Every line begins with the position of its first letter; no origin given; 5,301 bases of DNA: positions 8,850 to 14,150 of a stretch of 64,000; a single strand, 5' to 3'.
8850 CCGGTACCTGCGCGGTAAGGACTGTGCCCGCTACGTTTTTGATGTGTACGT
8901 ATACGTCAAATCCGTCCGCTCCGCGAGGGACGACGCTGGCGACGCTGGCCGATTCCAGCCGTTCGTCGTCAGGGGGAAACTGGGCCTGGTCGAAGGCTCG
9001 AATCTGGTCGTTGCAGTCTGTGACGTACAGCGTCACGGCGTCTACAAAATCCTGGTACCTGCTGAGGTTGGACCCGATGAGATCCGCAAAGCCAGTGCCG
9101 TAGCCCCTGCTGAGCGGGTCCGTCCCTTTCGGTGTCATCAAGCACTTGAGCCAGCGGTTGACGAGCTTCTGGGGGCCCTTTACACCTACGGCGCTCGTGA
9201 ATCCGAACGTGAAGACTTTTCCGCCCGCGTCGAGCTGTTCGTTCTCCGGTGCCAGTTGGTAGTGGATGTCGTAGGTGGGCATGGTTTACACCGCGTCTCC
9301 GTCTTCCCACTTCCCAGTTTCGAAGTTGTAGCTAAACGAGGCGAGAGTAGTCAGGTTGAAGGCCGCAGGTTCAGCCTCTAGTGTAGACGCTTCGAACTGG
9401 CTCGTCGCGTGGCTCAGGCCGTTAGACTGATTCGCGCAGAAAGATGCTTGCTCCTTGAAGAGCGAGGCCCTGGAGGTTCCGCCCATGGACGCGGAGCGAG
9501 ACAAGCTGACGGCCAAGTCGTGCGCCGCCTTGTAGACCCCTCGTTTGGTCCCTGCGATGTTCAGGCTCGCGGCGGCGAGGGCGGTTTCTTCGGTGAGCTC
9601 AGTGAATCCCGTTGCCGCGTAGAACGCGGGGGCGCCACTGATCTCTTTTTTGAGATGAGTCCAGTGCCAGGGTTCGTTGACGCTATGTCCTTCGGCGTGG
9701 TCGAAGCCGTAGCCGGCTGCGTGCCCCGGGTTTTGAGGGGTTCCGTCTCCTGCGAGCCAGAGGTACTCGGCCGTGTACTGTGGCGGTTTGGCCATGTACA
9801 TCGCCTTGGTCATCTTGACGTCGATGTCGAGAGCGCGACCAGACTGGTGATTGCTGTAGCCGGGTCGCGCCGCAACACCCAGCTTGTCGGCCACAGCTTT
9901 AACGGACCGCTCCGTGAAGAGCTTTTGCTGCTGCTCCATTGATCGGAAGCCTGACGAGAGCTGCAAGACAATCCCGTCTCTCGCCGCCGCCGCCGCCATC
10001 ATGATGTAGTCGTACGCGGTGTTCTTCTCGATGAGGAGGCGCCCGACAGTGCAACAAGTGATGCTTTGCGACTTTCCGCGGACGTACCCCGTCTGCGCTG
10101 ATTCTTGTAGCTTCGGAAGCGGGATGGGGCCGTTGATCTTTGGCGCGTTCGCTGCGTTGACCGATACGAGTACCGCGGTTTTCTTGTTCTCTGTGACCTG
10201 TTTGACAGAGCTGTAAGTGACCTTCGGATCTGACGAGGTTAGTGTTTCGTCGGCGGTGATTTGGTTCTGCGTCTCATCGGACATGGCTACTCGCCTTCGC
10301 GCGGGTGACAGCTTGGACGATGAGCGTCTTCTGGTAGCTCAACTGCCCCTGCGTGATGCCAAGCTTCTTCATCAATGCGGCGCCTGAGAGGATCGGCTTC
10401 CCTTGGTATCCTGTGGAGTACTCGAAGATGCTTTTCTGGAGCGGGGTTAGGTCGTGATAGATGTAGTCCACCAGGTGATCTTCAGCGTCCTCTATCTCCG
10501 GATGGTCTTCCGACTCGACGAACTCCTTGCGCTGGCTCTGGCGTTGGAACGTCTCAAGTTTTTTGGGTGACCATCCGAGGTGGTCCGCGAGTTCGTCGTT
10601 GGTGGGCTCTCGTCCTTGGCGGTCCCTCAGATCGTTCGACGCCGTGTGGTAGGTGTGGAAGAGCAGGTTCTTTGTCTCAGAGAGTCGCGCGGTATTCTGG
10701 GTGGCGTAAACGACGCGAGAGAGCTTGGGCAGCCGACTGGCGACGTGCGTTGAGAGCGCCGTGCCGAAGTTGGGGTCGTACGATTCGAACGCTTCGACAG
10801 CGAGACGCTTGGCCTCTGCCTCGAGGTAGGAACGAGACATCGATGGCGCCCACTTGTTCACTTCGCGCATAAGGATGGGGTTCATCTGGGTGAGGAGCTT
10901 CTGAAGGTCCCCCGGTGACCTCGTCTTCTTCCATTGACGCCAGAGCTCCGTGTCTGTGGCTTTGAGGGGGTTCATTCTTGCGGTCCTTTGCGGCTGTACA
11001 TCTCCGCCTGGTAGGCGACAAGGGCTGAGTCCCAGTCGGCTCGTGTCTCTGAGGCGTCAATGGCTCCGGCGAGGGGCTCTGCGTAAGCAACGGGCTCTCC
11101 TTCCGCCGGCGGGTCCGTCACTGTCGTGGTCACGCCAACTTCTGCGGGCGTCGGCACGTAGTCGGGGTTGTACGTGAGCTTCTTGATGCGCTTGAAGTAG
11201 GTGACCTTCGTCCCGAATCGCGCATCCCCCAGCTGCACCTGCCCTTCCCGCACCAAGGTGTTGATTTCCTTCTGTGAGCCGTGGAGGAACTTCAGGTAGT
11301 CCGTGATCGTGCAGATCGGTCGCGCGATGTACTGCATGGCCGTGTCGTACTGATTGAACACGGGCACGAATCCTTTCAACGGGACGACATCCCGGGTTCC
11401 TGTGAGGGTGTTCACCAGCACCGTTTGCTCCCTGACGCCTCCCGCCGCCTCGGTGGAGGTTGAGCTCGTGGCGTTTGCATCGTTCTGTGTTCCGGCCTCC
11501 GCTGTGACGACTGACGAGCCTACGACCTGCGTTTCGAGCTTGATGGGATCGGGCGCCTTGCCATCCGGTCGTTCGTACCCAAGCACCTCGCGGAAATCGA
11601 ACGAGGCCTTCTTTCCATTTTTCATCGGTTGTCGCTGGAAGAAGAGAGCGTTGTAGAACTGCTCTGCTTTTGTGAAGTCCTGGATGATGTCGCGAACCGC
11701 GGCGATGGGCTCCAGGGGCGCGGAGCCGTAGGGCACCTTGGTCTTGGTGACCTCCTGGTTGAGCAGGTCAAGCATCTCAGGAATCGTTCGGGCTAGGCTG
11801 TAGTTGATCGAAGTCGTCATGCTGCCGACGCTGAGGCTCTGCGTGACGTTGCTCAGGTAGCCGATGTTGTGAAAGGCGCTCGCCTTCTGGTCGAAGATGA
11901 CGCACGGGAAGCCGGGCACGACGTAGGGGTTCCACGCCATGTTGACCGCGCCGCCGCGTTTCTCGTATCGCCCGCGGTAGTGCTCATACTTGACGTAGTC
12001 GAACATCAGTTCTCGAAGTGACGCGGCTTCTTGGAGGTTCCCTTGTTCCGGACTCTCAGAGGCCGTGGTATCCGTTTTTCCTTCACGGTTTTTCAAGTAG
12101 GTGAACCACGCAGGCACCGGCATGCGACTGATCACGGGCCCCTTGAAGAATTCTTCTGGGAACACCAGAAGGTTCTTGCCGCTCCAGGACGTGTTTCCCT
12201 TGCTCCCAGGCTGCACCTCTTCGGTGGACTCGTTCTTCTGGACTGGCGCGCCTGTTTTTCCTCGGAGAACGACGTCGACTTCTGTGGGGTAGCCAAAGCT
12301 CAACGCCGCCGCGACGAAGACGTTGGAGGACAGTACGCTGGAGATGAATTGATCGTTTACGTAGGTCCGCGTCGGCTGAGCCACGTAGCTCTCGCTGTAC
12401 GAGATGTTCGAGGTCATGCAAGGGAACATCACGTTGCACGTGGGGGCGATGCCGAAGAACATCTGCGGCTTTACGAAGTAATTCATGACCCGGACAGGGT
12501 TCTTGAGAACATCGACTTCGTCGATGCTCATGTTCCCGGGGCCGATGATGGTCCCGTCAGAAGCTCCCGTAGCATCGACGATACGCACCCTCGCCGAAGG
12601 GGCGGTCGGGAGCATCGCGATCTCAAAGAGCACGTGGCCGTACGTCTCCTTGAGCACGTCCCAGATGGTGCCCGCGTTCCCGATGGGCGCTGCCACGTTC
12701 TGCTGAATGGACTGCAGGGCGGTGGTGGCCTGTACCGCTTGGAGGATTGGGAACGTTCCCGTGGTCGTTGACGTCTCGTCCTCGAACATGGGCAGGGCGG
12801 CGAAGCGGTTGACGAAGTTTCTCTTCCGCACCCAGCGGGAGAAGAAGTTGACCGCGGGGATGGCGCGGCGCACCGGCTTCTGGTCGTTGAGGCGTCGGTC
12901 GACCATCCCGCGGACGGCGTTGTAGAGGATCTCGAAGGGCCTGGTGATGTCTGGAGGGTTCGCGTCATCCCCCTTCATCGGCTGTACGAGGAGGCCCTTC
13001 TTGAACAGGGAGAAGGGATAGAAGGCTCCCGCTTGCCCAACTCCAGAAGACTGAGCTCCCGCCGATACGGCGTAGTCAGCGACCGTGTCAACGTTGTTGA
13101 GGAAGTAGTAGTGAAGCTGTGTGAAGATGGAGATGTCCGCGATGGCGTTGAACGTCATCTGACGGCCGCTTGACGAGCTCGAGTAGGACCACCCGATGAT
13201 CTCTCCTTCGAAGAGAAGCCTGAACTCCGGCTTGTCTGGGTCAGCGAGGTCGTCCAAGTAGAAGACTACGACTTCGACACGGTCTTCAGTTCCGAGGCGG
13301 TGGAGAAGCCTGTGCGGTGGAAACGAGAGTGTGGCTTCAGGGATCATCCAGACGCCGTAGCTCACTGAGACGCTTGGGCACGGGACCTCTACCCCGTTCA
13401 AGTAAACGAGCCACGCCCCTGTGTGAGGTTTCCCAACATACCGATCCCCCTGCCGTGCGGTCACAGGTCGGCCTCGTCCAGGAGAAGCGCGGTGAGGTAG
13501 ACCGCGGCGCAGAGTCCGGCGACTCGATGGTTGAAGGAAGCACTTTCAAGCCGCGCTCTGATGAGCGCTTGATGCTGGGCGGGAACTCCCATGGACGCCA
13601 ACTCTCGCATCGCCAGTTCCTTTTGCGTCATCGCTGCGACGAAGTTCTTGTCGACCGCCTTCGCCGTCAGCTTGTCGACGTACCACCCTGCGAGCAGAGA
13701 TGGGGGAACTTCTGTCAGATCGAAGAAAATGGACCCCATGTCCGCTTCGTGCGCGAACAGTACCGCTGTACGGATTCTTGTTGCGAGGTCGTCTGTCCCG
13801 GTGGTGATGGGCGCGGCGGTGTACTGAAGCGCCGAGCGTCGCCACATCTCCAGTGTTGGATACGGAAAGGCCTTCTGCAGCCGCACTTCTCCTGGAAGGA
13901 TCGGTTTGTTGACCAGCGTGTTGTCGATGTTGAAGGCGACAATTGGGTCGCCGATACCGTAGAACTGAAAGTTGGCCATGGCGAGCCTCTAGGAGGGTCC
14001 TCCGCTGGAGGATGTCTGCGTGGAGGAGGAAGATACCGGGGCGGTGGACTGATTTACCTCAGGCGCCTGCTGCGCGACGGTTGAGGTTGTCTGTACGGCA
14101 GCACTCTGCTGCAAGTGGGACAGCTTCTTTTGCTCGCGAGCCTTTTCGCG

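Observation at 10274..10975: Sigma-70 family factor embedded inside the baseplate operon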

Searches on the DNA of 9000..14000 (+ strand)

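Call 6: search_dna_similar(query=window:9000-14000:+, collection=phages, mode=near, max_rows=20)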
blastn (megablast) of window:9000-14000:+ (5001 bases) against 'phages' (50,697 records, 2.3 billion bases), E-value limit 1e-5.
No match.
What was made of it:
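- Tried and rejected: Megablast of the region against cultured phages: no match (call 6).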
